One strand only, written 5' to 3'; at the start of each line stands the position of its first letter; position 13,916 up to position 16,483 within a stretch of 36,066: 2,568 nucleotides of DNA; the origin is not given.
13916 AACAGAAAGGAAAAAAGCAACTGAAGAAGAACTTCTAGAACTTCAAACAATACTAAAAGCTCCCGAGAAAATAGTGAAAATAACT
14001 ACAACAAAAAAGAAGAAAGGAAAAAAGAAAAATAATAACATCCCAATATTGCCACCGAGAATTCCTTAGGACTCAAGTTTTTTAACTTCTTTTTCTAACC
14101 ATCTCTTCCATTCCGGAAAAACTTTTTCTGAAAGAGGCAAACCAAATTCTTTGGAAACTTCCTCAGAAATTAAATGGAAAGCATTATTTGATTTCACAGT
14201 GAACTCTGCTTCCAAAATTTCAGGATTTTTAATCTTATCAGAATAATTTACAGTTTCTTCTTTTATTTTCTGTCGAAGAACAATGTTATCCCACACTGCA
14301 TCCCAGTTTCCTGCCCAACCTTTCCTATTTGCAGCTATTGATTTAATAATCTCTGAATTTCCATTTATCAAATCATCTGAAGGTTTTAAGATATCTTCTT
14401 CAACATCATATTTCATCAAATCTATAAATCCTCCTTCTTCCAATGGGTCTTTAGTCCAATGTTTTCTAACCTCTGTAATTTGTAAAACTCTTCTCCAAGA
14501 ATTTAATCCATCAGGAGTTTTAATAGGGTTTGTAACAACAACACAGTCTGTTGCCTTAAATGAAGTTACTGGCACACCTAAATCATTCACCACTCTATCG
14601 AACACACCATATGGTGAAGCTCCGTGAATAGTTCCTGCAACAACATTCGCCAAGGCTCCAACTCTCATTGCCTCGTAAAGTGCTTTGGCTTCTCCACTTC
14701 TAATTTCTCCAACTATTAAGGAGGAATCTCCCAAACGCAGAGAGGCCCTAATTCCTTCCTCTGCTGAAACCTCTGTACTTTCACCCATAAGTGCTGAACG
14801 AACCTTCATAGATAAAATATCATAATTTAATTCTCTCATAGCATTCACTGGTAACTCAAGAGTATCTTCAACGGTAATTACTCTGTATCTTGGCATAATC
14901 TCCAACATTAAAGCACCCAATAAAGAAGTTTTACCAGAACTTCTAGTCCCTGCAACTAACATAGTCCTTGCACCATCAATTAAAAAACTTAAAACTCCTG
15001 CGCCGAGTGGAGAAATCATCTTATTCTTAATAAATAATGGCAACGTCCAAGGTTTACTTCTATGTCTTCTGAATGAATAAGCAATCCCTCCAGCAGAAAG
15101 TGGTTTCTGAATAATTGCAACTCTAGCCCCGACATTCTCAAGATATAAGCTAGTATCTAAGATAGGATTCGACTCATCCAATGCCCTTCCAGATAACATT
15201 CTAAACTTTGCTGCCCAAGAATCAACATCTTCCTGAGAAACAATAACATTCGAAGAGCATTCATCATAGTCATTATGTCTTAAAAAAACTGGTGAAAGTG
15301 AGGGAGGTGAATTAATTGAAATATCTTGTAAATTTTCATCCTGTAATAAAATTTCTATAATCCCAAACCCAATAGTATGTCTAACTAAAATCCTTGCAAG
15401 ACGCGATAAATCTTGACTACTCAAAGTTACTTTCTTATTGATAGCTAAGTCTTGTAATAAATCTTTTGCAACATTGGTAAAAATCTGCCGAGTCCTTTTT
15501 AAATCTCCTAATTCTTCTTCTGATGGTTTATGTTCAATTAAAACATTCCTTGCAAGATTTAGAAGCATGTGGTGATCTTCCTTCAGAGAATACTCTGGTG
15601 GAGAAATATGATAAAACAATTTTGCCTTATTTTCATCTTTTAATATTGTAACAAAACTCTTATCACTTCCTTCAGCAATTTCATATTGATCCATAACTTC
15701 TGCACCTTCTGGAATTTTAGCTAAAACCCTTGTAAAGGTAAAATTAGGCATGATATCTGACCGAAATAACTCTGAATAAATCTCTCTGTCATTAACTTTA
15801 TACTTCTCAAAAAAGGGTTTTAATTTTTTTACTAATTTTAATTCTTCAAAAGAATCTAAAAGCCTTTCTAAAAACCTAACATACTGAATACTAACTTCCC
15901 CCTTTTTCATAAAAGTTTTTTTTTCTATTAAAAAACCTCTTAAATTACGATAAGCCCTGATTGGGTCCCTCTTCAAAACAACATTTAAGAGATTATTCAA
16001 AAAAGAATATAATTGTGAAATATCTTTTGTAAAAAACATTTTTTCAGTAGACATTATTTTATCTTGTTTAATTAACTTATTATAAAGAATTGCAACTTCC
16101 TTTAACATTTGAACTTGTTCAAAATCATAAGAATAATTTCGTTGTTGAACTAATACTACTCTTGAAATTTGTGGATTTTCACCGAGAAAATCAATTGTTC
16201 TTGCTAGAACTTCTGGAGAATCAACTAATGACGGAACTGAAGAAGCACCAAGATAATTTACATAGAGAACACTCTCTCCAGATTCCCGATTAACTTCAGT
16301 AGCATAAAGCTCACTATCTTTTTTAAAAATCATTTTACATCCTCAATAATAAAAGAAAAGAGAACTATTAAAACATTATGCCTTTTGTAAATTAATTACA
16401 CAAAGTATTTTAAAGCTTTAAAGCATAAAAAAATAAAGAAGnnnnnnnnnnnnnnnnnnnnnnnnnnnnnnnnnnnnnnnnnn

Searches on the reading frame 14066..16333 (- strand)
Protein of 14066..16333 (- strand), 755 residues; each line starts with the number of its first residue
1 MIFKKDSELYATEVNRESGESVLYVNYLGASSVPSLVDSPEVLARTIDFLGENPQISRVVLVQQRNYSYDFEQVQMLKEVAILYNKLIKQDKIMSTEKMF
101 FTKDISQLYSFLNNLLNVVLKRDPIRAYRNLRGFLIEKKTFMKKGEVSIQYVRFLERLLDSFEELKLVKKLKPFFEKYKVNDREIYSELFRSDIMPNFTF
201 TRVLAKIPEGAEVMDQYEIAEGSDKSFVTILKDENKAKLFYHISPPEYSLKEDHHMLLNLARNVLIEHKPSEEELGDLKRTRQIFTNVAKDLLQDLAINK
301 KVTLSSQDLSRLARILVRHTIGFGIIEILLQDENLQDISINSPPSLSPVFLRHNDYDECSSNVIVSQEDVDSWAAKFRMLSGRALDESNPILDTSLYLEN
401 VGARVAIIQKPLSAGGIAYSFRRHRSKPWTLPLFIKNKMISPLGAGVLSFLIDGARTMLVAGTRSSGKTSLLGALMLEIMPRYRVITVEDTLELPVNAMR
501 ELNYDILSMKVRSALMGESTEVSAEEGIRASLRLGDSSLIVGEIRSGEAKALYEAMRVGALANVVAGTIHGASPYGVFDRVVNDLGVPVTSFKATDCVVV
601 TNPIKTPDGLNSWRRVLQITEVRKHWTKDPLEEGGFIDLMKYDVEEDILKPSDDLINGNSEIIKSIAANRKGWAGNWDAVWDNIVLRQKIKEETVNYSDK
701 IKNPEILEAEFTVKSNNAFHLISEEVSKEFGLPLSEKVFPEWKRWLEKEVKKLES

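Call 4: search_protein_families(library=pfam, proteins=[window:14066-16333:-], max_evalue=0.1)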
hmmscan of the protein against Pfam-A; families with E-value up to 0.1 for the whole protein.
window:14066-16333:- (755 aa): 4 families
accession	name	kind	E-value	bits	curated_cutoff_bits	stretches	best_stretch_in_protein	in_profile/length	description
PF00437.27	T2SSE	-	5.4e-14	52.1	24.9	1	417-595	105-268/370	Type II/IV secretion system protein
PF01133.22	ER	-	0.0083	16.7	25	1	63-136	14-86/98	Enhancer of rudimentary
PF01580.24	FtsK_SpoIIIE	-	0.053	13.4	24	0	449-483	33-67/221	FtsK/SpoIIIE family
PF13555.12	AAA_29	-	0.085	13.1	27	0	455-483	22-50/61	P-loop containing region of AAA domain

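Call 8: find_homologous_proteins(query=window:14066-16333:-, max_evalue=1e-10)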
Query window:14066-16333:- (755 aa): 5170 proteins with E <= 1e-10 among 8000 candidates; the best 120 are listed.
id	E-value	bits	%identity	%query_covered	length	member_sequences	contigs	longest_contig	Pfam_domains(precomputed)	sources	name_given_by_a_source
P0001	0.0e+0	1668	100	100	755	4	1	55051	PF00437.27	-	-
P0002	0.0e+0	1412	83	100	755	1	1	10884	PF00437.27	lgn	-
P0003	0.0e+0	1391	80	100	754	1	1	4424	PF00437.27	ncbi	-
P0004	0.0e+0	1379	80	100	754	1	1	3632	PF00437.27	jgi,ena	jgi:type IV secretory pathway ATPase VirB11/archaellum biosynthesis ATPase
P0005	0.0e+0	1372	80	100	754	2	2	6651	PF00437.27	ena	-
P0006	0.0e+0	1370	80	100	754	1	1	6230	PF00437.27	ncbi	-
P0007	0.0e+0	1369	79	100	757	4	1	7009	PF00437.27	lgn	-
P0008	0.0e+0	1354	79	100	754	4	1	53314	PF00437.27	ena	-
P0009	0.0e+0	1269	73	100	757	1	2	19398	PF00437.27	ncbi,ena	-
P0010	0.0e+0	1267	73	100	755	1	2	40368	PF00437.27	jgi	jgi:type IV secretory pathway ATPase VirB11/archaellum biosynthesis ATPase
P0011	0.0e+0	1265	74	100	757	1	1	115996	PF00437.27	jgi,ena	jgi:archaeal flagellar protein FlaI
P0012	0.0e+0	1263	74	100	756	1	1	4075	PF00437.27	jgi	-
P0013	0.0e+0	1255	74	100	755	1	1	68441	PF00437.27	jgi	jgi:archaeal flagellar protein FlaI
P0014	0.0e+0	1245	72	100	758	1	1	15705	PF00437.27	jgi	-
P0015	0.0e+0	1244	73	100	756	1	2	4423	PF00437.27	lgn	-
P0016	0.0e+0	1243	72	100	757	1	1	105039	PF00437.27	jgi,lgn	jgi:type IV secretory pathway ATPase VirB11/archaellum biosynthesis ATPase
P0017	0.0e+0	1235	71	100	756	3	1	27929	PF00437.27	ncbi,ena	-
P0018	0.0e+0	1234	71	100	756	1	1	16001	PF00437.27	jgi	-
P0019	0.0e+0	1234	72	100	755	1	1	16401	PF00437.27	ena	-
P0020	0.0e+0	1231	71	100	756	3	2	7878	PF00437.27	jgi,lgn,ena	-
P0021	0.0e+0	1231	72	100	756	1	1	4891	PF00437.27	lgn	-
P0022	0.0e+0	1231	72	100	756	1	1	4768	PF00437.27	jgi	-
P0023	0.0e+0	1231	71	100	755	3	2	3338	PF00437.27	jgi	-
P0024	0.0e+0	1230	71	100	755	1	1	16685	PF00437.27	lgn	-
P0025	0.0e+0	1230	72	100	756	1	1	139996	PF00437.27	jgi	jgi:archaeal flagellar protein FlaI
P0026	0.0e+0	1229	72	100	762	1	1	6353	PF00437.27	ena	-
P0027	0.0e+0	1229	71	100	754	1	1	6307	PF00437.27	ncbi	-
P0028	0.0e+0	1229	71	100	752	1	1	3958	PF00437.27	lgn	-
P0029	0.0e+0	1229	72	100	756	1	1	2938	PF00437.27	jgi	jgi:archaeal flagellar protein FlaI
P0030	0.0e+0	1228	71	100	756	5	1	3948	PF00437.27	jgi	-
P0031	0.0e+0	1228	72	100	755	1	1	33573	PF00437.27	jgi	jgi:archaeal flagellar protein FlaI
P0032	0.0e+0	1228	71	100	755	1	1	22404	PF00437.27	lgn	-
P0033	0.0e+0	1228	72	100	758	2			PF00437.27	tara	tara:strand:- start:3247 stop:5523 length:2277 start_codon:yes stop_codon:yes gene_type:complete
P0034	0.0e+0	1227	71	100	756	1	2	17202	PF00437.27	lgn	-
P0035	0.0e+0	1227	71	100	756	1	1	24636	PF00437.27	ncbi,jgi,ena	-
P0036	0.0e+0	1225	72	100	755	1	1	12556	PF00437.27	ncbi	-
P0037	0.0e+0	1224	71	100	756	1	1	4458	PF00437.27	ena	-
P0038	0.0e+0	1223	72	100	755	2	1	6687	PF00437.27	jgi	jgi:archaeal flagellar protein FlaI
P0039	0.0e+0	1223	72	100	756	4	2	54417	PF00437.27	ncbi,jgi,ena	-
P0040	0.0e+0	1222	72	100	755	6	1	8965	PF00437.27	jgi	jgi:archaeal flagellar protein FlaI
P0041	0.0e+0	1221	71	100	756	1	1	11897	PF00437.27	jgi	-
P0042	0.0e+0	1221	71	100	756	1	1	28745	PF00437.27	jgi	-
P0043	0.0e+0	1220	71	100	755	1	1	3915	PF00437.27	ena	-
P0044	0.0e+0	1220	72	100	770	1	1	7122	PF00437.27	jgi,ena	-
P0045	0.0e+0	1219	71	100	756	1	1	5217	PF00437.27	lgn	-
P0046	0.0e+0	1219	71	100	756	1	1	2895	PF00437.27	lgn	-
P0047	0.0e+0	1219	72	100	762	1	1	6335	PF00437.27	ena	-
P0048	0.0e+0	1218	71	100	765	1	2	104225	PF00437.27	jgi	jgi:archaeal flagellar protein FlaI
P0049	0.0e+0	1218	71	100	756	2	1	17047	PF00437.27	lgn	-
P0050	0.0e+0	1218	71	100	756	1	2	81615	PF00437.27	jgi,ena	-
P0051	0.0e+0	1218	71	100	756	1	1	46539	PF00437.27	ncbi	ncbi:MAG: type II/IV secretion system ATPase subunit [archaeon]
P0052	0.0e+0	1217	71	100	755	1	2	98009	PF00437.27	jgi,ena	-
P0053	0.0e+0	1217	71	100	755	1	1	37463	PF00437.27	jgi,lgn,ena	-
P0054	0.0e+0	1217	72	100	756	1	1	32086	PF00437.27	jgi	jgi:archaeal flagellar protein FlaI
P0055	0.0e+0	1216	71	100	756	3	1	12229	PF00437.27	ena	-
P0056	0.0e+0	1216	71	99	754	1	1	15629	PF00437.27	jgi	-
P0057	0.0e+0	1216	71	100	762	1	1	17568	PF00437.27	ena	-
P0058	0.0e+0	1216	71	100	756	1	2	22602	PF00437.27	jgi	-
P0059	0.0e+0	1216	70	100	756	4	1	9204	PF00437.27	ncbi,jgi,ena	ncbi:MAG: type II/IV secretion system ATPase subunit [archaeon]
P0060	0.0e+0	1215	71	100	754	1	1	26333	PF00437.27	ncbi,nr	ncbi:Type II/IV secretion system protein [uncultured archaeon]|nr:Type II/IV secretion system protei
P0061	0.0e+0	1215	71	100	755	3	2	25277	PF00437.27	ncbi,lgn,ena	ncbi:MAG: type II/IV secretion system ATPase subunit [archaeon]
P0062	0.0e+0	1215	71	100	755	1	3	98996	PF00437.27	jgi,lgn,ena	-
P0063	0.0e+0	1215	71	100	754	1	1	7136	PF00437.27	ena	-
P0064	0.0e+0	1215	71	100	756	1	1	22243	PF00437.27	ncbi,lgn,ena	-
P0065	0.0e+0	1214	70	100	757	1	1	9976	PF00437.27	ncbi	-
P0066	0.0e+0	1214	71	100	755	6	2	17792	PF00437.27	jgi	jgi:type IV secretory pathway ATPase VirB11/archaellum biosynthesis ATPase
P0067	0.0e+0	1213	72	100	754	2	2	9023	PF00437.27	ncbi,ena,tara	tara:strand:- start:422 stop:2686 length:2265 start_codon:yes stop_codon:yes gene_type:complete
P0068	0.0e+0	1213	71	100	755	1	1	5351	PF00437.27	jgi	-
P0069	0.0e+0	1212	71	100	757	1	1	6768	PF00437.27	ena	-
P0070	0.0e+0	1212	71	100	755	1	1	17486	PF00437.27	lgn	-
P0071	0.0e+0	1212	71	100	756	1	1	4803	PF00437.27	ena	-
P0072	0.0e+0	1212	70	100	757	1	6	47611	PF00437.27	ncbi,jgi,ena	-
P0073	0.0e+0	1212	70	100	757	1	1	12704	PF00437.27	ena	-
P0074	0.0e+0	1212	71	100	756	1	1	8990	PF00437.27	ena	-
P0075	0.0e+0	1211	70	100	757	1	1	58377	PF00437.27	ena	-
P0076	0.0e+0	1211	69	100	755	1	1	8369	PF00437.27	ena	-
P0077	0.0e+0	1211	71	100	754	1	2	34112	PF00437.27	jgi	jgi:type IV secretory pathway ATPase VirB11/archaellum biosynthesis ATPase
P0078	0.0e+0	1210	72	98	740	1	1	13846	PF00437.27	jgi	jgi:type IV secretory pathway ATPase VirB11/archaellum biosynthesis ATPase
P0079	0.0e+0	1210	70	100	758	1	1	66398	PF00437.27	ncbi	-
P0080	0.0e+0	1210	71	100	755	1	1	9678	PF00437.27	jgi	jgi:type IV secretory pathway ATPase VirB11/archaellum biosynthesis ATPase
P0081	0.0e+0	1210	71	99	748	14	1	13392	PF00437.27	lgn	-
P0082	0.0e+0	1210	70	100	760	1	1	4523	PF00437.27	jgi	jgi:type IV secretory pathway ATPase VirB11/archaellum biosynthesis ATPase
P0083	0.0e+0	1209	70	100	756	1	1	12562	PF00437.27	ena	-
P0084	0.0e+0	1209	71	100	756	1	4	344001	PF00437.27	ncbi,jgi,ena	-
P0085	0.0e+0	1208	72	100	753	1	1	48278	PF00437.27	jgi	jgi:type IV secretory pathway ATPase VirB11/archaellum biosynthesis ATPase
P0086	0.0e+0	1208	70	100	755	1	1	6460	PF00437.27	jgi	jgi:type IV secretory pathway ATPase VirB11/archaellum biosynthesis ATPase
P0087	0.0e+0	1208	71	100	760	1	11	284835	PF00437.27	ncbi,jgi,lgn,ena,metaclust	metaclust:\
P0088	0.0e+0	1207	70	100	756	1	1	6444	PF00437.27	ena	-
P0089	0.0e+0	1206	70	100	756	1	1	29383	PF00437.27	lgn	-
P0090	0.0e+0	1206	71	100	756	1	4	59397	PF00437.27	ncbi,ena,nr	ncbi:type II/IV secretion system ATPase subunit [Candidatus Pacearchaeota archaeon]|nr:type II/IV se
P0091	0.0e+0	1206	70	100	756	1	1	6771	PF00437.27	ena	-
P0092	0.0e+0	1205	69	100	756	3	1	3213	PF00437.27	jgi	jgi:type IV secretory pathway ATPase VirB11/archaellum biosynthesis ATPase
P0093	0.0e+0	1205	71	100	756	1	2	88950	PF00437.27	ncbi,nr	ncbi:MAG: type II/IV secretion system ATPase subunit [archaeon]|nr:type II/IV secretion system ATPas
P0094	0.0e+0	1205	69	100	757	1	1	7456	PF00437.27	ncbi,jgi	-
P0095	0.0e+0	1204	70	100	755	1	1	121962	PF00437.27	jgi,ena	-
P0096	0.0e+0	1204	70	100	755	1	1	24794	PF00437.27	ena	-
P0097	0.0e+0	1204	71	100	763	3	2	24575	PF00437.27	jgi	-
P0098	0.0e+0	1204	69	100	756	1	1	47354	PF00437.27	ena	-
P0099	0.0e+0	1204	70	100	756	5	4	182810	PF00437.27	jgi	jgi:archaeal flagellar protein FlaI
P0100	0.0e+0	1203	71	100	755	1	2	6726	PF00437.27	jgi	-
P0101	0.0e+0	1203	71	100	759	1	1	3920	PF00437.27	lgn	-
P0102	0.0e+0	1202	70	100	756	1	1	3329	PF00437.27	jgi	jgi:archaeal flagellar protein FlaI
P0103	0.0e+0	1202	71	100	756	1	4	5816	PF00437.27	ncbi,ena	-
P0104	0.0e+0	1202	71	100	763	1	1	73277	PF00437.27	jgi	jgi:archaeal flagellar protein FlaI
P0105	0.0e+0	1200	71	100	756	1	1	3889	PF00437.27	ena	-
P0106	0.0e+0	1200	71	100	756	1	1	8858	PF00437.27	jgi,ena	-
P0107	0.0e+0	1199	70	100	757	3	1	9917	PF00437.27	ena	-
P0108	0.0e+0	1199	70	100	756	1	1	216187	PF00437.27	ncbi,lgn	-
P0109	0.0e+0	1199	71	100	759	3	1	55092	PF00437.27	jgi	jgi:archaeal flagellar protein FlaI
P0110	0.0e+0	1198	72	97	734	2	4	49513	PF00437.27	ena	-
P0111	0.0e+0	1198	70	100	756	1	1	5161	PF00437.27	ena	-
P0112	0.0e+0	1198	71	100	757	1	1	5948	PF00437.27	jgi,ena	-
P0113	0.0e+0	1198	70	100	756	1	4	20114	PF00437.27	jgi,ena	-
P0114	0.0e+0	1198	70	99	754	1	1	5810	PF00437.27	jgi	-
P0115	0.0e+0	1198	69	100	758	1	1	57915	PF00437.27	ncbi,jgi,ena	-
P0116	0.0e+0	1198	70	100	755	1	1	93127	PF00437.27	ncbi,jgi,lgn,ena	ncbi:MAG: type II/IV secretion system ATPase subunit [Candidatus Pacearchaeota archaeon]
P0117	0.0e+0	1198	71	100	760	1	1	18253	PF00437.27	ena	-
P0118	0.0e+0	1198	70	100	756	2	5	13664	PF00437.27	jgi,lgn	-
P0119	0.0e+0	1196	69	100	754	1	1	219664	PF00437.27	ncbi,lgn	ncbi:MAG: ATPase, T2SS/T4P/T4SS family [Nanoarchaeota archaeon]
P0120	0.0e+0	1196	65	65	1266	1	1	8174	PF00437.27,PF14528.12,PF14890.12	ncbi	ncbi:MAG: ATPase, T2SS/T4P/T4SS family [archaeon]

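Call 9: search_solved_structures(query=window:14066-16333:-, max_evalue=0.001, show_alignments=2)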
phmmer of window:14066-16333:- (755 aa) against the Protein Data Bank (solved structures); distinct sequences matched with E-value up to 0.001: 9.
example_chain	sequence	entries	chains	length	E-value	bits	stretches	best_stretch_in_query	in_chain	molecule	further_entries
2oap_1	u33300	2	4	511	9.3e-31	110.2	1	208-647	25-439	Type II secretion system protein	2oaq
8rkd_E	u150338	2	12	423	4.2e-24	88.2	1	289-594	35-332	Pilus assembly ATPase CpaF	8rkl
8rjf_A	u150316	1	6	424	4.3e-24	88.2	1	289-594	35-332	Pilus assembly ATPase CpaF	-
9e24_A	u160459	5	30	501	6.8e-24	87.5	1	289-594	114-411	CpaF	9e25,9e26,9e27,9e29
4ii7_A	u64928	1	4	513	1.5e-17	66.5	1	316-686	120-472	FlaI ATPase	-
4ihq_A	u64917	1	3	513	1e-16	63.8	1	316-686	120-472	FlaI ATPase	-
2gza_A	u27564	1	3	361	1.3e-06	30.5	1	448-560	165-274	Type IV secretion system protein VirB11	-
6bge_A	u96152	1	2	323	1.2e-05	27.3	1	388-583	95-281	VirB11-like protein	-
1g6o_A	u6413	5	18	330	1.2e-05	27.2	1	388-583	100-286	CAG-ALPHA | virB11 homolog | Cag-alfa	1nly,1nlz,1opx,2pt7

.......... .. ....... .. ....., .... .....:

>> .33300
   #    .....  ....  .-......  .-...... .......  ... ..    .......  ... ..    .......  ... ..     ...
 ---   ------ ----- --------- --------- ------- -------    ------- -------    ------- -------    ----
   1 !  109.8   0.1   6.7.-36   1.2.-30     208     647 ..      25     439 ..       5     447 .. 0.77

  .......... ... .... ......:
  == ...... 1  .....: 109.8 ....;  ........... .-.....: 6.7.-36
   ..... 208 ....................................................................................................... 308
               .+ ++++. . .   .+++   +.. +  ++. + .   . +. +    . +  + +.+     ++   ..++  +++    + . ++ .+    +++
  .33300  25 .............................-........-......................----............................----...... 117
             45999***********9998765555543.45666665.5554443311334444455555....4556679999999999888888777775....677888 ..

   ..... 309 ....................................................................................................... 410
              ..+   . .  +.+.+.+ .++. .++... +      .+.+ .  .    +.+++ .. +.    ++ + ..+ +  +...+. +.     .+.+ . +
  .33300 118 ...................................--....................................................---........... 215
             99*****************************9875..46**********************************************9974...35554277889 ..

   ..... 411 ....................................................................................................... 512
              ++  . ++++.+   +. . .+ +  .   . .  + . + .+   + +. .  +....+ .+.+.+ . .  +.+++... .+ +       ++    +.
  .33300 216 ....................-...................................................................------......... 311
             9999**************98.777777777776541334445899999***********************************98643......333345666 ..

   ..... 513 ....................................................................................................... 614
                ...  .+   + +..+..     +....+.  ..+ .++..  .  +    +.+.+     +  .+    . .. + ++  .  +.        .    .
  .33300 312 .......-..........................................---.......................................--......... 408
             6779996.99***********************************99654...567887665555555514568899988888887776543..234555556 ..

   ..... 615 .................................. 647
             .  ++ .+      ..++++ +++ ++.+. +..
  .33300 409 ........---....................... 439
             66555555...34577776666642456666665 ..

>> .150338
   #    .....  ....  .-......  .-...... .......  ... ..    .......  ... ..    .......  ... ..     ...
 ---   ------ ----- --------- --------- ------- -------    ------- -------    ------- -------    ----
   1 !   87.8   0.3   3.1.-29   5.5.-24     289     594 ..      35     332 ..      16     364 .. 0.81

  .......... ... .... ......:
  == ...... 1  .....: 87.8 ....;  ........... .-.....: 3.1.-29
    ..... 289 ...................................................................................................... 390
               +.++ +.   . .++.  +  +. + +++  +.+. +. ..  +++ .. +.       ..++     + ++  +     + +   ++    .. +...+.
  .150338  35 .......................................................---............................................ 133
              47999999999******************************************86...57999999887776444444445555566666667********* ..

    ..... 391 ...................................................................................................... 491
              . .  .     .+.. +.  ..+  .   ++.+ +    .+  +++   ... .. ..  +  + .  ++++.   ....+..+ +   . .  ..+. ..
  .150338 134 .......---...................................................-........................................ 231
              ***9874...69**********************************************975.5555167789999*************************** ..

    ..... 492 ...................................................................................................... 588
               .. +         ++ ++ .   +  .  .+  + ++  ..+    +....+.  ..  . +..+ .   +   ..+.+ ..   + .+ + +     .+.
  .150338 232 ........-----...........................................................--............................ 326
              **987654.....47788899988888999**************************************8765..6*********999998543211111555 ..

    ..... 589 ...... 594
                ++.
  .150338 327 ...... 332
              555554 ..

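Call 11: find_encoding_contigs(protein=P0084, flank=10000, max_places=2)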
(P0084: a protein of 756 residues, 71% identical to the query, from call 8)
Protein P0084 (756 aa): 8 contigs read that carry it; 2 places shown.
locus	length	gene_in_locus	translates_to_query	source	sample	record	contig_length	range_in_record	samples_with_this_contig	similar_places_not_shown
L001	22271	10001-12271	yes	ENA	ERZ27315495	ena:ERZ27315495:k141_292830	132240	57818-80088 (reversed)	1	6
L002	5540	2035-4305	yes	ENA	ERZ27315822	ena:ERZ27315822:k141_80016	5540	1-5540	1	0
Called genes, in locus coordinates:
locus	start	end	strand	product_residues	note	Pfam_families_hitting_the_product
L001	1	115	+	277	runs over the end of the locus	PF25231:DUF7847, PF06790:UPF0259 (weak)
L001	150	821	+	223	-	PF01902:Diphthami_syn_2_N, PF28410:Diphthami_syn_2_C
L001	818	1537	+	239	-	PF07091:FmrO (weak)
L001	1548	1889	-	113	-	-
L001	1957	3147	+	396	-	PF00675:Peptidase_M16, PF05193:Peptidase_M16_C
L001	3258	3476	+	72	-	-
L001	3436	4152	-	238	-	PF02732:ERCC4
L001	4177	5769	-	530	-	PF00270:DEAD, PF02562:PhoH (faint), PF04851:ResIII, PF18766:SWI2_SNF2 (weak), PF21210:RNA_helicase_helical, PF00271:Helicase_C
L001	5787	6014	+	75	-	PF18893:DUF5652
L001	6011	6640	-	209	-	-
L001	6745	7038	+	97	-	-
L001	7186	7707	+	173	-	-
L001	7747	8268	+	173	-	-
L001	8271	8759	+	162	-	-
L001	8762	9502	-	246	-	PF08004:DUF1699 (faint)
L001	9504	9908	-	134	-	-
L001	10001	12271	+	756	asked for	PF00437:T2SSE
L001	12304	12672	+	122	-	-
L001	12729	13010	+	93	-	-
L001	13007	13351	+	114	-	-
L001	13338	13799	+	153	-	PF13673:Acetyltransf_10, PF00583:Acetyltransf_1, PF13508:Acetyltransf_7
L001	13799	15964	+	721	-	-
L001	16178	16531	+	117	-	-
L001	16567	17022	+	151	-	-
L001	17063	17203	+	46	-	-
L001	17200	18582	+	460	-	-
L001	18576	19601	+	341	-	-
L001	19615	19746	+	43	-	-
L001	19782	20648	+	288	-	-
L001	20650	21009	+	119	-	-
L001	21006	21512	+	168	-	-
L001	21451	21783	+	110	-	-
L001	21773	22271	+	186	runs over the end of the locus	-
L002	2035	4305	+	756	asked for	PF00437:T2SSE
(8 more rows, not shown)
